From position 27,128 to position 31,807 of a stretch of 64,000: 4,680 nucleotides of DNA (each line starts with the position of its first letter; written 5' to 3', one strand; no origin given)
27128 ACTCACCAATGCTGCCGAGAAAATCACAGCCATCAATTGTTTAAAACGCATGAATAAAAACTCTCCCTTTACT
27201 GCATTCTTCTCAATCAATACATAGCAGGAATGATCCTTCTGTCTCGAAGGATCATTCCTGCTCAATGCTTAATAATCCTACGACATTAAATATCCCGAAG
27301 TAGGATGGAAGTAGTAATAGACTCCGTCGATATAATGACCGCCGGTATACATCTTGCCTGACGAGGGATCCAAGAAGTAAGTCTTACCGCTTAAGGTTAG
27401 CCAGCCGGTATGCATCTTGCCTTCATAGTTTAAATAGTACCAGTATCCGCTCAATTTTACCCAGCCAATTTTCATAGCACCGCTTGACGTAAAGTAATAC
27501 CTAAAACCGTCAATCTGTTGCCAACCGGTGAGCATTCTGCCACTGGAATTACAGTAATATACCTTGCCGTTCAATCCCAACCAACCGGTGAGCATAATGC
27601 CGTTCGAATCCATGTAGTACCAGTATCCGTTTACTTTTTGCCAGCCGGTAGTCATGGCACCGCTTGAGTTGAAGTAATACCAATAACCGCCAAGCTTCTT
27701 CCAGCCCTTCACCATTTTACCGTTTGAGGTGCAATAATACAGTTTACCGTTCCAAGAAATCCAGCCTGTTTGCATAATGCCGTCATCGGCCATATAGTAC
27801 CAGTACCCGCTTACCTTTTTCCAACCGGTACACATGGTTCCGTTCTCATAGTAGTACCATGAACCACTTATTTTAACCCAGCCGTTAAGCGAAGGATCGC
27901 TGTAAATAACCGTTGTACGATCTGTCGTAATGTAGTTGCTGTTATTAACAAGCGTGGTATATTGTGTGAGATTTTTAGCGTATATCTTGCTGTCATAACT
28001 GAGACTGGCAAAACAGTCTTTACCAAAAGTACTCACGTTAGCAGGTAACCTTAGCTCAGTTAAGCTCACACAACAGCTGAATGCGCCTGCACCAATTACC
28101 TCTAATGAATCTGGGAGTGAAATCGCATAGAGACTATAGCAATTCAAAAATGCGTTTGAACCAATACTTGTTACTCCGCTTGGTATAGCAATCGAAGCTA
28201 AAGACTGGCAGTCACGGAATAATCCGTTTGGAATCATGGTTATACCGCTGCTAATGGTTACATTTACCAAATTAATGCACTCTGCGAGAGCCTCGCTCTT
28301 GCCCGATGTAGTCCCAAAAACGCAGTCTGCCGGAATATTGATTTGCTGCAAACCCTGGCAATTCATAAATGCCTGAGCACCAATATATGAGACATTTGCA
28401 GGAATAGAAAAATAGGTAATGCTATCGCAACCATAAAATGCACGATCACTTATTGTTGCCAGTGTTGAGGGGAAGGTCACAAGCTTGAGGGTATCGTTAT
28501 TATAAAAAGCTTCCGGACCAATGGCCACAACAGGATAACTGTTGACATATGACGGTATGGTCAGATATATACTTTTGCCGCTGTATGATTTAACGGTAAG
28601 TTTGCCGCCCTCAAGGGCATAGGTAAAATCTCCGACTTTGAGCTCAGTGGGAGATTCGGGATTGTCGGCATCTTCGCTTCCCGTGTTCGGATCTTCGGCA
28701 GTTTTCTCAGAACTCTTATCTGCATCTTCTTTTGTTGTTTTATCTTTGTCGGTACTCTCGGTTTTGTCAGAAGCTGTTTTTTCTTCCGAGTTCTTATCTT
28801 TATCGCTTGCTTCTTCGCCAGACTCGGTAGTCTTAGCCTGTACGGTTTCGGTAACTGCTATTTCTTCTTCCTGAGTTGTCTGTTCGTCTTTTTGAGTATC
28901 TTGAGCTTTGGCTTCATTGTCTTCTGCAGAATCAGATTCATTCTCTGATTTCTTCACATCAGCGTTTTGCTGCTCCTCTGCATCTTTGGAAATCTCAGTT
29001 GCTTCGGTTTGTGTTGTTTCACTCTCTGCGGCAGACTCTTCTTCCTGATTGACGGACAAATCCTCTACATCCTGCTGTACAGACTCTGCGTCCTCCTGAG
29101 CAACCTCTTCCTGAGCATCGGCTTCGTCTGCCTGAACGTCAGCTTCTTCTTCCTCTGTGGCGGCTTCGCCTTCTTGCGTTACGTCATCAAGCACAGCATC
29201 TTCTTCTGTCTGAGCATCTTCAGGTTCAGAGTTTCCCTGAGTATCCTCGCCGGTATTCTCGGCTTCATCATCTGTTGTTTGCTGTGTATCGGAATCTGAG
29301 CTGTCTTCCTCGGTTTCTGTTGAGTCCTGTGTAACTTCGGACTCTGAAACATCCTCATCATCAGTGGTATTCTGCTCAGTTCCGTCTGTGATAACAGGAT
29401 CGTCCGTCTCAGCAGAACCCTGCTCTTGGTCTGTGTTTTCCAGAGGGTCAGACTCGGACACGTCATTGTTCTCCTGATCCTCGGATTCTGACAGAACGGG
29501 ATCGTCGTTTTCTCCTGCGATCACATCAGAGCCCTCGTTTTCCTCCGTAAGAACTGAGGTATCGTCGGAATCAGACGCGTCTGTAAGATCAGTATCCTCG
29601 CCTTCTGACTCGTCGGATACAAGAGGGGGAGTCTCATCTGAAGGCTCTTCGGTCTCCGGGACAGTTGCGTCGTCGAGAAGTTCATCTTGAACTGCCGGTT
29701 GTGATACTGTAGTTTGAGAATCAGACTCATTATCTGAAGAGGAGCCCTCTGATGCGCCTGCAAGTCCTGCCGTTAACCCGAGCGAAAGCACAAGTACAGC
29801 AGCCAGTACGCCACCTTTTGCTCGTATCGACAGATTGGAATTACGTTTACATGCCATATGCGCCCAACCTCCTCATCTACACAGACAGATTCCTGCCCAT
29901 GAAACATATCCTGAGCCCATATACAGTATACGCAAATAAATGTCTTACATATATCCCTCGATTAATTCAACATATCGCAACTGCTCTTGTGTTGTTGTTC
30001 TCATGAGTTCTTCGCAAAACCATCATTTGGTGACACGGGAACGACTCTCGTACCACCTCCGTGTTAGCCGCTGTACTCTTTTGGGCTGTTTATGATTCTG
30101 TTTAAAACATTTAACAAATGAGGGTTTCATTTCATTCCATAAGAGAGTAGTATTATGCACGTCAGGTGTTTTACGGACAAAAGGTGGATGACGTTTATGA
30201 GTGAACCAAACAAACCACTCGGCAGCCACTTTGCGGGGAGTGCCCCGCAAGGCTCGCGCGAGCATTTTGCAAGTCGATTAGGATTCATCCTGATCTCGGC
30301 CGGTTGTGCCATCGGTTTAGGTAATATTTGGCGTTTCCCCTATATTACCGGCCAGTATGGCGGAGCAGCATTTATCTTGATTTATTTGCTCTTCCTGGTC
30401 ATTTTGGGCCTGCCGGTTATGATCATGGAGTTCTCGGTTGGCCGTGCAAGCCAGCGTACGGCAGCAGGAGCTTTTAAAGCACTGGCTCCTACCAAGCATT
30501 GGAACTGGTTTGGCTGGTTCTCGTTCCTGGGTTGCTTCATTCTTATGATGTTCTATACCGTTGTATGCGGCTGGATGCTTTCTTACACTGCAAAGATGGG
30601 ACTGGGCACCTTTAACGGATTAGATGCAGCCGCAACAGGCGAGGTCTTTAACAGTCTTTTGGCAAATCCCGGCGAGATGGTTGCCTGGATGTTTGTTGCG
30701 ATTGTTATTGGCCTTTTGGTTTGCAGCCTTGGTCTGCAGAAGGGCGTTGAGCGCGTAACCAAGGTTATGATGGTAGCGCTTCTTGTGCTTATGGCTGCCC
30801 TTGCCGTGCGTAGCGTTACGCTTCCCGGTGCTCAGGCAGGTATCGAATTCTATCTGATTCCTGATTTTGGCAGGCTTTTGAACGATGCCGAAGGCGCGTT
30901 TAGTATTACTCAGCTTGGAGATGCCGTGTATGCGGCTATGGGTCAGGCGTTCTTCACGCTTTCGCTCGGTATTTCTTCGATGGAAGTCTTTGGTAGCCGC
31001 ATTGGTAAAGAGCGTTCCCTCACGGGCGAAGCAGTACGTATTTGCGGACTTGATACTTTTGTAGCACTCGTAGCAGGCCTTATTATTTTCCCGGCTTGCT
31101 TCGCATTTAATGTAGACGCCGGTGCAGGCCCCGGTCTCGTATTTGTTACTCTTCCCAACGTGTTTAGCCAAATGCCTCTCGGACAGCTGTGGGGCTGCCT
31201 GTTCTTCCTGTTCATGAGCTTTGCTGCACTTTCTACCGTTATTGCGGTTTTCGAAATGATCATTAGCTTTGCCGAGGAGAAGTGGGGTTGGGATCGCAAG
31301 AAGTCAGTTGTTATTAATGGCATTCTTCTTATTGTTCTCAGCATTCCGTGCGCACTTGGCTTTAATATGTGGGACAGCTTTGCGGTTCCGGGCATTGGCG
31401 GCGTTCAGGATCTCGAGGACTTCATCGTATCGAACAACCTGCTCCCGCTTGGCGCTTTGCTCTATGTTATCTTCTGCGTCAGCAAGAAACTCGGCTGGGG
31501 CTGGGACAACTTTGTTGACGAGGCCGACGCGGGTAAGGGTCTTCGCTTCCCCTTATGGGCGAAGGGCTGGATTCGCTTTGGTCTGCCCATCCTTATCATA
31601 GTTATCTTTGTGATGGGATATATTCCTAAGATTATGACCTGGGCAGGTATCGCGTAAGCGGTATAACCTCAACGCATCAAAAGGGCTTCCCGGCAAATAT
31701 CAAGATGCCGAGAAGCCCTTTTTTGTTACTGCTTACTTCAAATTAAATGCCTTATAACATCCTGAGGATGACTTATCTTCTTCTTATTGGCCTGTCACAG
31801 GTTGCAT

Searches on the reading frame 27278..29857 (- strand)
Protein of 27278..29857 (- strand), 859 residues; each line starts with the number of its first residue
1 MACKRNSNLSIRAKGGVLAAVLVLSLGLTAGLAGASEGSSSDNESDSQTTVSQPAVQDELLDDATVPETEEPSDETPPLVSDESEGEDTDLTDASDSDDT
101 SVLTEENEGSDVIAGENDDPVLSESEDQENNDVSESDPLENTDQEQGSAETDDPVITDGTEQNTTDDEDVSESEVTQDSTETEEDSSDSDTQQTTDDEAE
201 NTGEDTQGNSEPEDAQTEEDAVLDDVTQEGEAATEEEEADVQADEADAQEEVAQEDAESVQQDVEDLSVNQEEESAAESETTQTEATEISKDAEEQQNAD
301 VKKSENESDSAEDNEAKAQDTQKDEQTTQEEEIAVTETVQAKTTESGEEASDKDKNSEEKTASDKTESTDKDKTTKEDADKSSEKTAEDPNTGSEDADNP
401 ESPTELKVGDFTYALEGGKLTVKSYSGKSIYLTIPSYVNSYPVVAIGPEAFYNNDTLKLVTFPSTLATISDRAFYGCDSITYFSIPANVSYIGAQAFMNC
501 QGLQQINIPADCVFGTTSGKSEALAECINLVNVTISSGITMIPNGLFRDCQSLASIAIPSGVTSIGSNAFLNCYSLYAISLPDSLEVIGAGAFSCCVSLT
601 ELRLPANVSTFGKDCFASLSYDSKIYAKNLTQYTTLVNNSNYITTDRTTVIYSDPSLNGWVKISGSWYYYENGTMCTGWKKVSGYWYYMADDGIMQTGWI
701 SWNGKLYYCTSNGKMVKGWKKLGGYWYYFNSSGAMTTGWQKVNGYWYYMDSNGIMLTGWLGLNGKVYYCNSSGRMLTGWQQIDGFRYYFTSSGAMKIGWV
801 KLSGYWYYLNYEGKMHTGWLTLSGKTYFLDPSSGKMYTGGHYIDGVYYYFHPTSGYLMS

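Call 51: search_protein_families(library=pfam, proteins=[window:27278-29857:-], max_evalue=0.0001)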
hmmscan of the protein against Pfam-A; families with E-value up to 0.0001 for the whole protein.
window:27278-29857:- (859 aa): 4 families
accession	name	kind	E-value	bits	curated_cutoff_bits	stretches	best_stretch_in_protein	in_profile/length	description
PF13306.12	LRR_5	-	9.6e-46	155.2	27.7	2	521-632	5-114/127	BspA type Leucine rich repeat region (6 copies)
PF19127.6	Choline_bind_3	-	7.5e-40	135.1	27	6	737-777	2-44/47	Choline-binding repeat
PF01473.26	Choline_bind_1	-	1.4e-35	120.1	20.5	2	737-755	1-19/19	Putative cell wall binding repeat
PF13855.12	LRR_8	-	2.5e-07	30.8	27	0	562-607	13-59/61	Leucine rich repeat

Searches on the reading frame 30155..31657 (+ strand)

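Call 51: search_protein_families(library=pfam, proteins=[window:30155-31657:+], max_evalue=0.0001)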
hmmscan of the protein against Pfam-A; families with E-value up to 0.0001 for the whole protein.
window:30155-31657:+ (500 aa): 1 family
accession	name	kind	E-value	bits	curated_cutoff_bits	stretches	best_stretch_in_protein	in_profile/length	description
PF00209.24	SNF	-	3.5e-58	198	27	2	169-489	170-481/524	Sodium:neurotransmitter symporter family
